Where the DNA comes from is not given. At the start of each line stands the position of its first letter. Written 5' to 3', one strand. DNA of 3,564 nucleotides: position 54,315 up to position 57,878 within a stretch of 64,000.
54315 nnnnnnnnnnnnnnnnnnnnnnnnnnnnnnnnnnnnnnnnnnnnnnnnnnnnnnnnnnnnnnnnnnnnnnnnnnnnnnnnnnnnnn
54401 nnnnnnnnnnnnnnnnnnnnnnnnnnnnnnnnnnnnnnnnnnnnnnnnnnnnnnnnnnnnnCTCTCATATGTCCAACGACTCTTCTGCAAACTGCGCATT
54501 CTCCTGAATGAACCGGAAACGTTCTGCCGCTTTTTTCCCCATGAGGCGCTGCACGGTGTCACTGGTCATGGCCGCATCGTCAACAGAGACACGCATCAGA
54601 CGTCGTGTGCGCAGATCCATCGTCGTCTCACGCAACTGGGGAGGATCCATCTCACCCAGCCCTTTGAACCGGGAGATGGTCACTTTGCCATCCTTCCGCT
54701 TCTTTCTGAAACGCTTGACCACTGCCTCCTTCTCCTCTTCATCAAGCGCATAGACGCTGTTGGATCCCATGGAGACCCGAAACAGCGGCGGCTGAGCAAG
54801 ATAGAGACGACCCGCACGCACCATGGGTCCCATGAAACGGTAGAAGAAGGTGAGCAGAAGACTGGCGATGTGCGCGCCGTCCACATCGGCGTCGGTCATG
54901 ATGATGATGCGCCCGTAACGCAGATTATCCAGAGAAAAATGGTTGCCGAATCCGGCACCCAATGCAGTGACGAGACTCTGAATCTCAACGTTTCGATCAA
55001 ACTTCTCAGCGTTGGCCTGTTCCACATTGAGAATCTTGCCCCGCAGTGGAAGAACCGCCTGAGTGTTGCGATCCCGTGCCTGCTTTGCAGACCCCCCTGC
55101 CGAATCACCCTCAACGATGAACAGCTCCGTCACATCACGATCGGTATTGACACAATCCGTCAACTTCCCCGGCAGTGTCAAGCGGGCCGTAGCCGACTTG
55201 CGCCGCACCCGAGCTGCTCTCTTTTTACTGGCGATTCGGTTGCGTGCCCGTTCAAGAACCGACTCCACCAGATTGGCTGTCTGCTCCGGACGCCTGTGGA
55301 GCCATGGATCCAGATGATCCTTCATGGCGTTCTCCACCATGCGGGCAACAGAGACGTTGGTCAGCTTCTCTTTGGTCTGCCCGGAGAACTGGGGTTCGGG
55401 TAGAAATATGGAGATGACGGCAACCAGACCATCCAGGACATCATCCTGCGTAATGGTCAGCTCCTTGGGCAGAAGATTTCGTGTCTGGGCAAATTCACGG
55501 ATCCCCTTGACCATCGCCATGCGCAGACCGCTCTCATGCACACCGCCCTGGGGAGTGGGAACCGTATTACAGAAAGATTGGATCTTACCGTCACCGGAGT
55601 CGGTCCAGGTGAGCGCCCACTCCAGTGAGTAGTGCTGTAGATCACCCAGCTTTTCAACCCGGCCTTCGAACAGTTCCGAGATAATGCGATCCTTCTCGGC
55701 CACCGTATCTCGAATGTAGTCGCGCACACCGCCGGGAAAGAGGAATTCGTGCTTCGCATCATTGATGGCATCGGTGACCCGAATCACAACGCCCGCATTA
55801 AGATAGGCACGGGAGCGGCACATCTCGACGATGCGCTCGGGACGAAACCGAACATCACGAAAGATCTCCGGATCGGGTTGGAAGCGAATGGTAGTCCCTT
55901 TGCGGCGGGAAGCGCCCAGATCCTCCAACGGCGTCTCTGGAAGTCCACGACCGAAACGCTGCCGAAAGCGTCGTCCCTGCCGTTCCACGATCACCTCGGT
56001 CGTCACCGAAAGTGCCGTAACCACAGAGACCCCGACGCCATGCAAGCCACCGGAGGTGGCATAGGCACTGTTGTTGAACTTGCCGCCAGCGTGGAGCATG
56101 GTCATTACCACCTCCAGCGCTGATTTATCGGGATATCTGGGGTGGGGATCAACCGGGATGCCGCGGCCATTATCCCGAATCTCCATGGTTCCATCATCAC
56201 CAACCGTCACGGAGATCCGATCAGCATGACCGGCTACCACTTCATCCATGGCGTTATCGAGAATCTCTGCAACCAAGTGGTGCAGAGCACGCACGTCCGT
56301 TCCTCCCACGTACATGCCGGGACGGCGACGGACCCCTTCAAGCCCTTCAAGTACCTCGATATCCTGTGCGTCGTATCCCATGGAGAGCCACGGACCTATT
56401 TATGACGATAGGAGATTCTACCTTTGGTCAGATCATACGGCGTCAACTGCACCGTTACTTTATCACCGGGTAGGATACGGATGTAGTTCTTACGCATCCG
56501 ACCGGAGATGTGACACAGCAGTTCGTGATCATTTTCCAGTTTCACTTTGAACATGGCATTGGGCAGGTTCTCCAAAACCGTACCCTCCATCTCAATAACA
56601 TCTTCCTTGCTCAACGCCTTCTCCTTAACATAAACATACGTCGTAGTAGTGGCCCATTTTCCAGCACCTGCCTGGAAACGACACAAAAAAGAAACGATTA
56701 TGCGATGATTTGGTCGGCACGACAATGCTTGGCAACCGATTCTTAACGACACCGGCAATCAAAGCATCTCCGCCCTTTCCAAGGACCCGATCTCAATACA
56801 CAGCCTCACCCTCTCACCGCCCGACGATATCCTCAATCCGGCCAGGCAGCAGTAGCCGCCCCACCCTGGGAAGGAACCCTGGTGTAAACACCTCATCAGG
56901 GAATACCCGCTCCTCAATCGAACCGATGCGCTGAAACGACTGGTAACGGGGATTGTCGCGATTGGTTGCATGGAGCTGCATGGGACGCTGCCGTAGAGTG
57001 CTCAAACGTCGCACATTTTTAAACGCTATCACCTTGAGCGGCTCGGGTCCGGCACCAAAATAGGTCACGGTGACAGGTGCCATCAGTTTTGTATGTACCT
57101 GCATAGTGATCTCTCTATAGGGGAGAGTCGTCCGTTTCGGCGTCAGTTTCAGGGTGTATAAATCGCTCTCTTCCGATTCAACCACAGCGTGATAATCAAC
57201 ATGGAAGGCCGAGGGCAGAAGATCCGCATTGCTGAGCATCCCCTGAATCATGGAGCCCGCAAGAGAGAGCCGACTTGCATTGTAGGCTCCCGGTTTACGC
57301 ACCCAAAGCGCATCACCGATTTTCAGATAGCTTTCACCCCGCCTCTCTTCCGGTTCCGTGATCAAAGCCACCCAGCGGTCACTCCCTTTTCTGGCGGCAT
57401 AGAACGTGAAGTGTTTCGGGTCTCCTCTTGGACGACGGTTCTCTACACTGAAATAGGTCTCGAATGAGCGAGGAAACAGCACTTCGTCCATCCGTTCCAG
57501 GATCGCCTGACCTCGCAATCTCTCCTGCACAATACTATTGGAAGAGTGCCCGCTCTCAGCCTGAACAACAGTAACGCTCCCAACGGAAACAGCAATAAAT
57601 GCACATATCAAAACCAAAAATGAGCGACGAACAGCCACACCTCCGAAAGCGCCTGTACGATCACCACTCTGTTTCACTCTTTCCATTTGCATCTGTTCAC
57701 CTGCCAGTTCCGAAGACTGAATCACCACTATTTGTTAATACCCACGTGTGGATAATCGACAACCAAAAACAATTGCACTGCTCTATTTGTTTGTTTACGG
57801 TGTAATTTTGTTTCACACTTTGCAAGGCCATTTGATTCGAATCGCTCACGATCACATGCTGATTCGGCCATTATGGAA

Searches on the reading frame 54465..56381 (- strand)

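Call 62: search_protein_families(library=pfam, proteins=[window:54465-56381:-], max_evalue=0.00001)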
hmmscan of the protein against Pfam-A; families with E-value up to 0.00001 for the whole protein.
window:54465-56381:- (638 aa): 4 families
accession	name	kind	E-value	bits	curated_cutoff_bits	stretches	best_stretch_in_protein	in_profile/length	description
PF00204.31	DNA_gyraseB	-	4e-49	166.9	27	1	218-388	1-170/173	DNA gyrase B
PF00986.26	DNA_gyraseB_C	-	1.2e-24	86.6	29.8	1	565-626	2-63/63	DNA gyrase B subunit, carboxyl terminus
PF01751.28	Toprim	-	1.5e-18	67.2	23.1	1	419-530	1-95/96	Toprim domain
PF02518.31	HATPase_c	-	1.7e-16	61.1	26.4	1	29-170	2-108/111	Histidine kinase-, DNA gyrase B-, and HSP90-like ATPase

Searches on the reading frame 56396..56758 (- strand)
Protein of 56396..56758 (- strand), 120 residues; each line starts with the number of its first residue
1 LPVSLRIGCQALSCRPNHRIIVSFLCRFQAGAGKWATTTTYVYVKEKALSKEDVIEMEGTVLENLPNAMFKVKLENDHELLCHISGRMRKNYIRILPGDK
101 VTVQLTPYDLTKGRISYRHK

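Call 62: search_protein_families(library=pfam, proteins=[window:56396-56758:-], max_evalue=0.00001)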
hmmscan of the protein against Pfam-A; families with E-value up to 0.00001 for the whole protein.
window:56396-56758:- (120 aa): 1 family
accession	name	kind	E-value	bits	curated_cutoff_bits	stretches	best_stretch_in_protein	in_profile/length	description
PF01176.25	eIF-1a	-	9.2e-28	96.1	30.2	1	55-118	1-64/64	Translation initiation factor 1A / IF-1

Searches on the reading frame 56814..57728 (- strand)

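Call 62: search_protein_families(library=pfam, proteins=[window:56814-57728:-], max_evalue=0.00001)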
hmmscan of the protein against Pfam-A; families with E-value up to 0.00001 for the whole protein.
window:56814-57728:- (304 aa): 1 family
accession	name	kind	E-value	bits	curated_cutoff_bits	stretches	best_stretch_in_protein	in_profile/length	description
PF17131.11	LolA_like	-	5.7e-20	72.2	30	1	116-288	2-184/184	Outer membrane lipoprotein-sorting protein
